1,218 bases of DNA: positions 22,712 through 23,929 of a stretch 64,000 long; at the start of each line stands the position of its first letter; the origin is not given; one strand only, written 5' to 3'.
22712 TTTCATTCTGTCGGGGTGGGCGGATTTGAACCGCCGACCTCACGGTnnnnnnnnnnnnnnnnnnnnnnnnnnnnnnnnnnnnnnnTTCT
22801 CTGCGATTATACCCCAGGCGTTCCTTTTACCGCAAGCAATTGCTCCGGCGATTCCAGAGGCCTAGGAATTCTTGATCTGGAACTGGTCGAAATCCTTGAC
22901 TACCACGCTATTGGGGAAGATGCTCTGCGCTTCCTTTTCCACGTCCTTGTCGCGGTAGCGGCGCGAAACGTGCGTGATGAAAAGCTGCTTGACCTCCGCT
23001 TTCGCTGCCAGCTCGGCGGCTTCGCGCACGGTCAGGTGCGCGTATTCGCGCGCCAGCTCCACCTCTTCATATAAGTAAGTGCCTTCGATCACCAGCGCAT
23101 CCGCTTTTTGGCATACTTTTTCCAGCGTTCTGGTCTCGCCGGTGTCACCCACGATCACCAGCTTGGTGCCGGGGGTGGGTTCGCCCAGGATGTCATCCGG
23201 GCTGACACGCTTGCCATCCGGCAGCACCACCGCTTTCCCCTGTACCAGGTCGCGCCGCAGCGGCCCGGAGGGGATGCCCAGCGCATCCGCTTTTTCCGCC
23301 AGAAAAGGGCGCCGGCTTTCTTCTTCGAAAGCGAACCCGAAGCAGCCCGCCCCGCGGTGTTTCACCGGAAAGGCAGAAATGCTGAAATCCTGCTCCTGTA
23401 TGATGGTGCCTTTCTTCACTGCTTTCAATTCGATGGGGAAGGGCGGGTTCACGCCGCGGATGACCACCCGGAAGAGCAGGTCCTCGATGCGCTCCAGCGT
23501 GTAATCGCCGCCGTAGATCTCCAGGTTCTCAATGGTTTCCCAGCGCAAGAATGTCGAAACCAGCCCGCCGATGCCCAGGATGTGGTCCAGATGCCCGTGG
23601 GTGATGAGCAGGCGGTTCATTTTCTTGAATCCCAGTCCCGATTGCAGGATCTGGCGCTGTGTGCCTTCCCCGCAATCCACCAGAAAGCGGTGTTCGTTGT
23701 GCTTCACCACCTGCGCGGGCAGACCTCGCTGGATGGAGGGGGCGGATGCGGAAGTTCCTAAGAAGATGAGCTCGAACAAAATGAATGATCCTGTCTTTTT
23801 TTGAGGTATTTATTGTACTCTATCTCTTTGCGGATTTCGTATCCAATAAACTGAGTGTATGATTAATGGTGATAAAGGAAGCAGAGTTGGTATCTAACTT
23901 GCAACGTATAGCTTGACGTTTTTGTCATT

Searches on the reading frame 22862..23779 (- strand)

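Call 82: search_protein_families(library=pfam, proteins=[window:22862-23779:-], max_evalue=0.000001)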
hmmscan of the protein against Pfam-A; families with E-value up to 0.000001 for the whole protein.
window:22862-23779:- (305 aa): 2 families
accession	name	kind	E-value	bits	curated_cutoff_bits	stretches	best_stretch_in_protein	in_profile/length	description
PF12706.13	Lactamase_B_2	-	8.1e-18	65.2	27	1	30-157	1-136/200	Beta-lactamase superfamily domain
PF00753.33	Lactamase_B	-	5.4e-10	40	22.7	1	24-77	10-67/196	Metallo-beta-lactamase superfamily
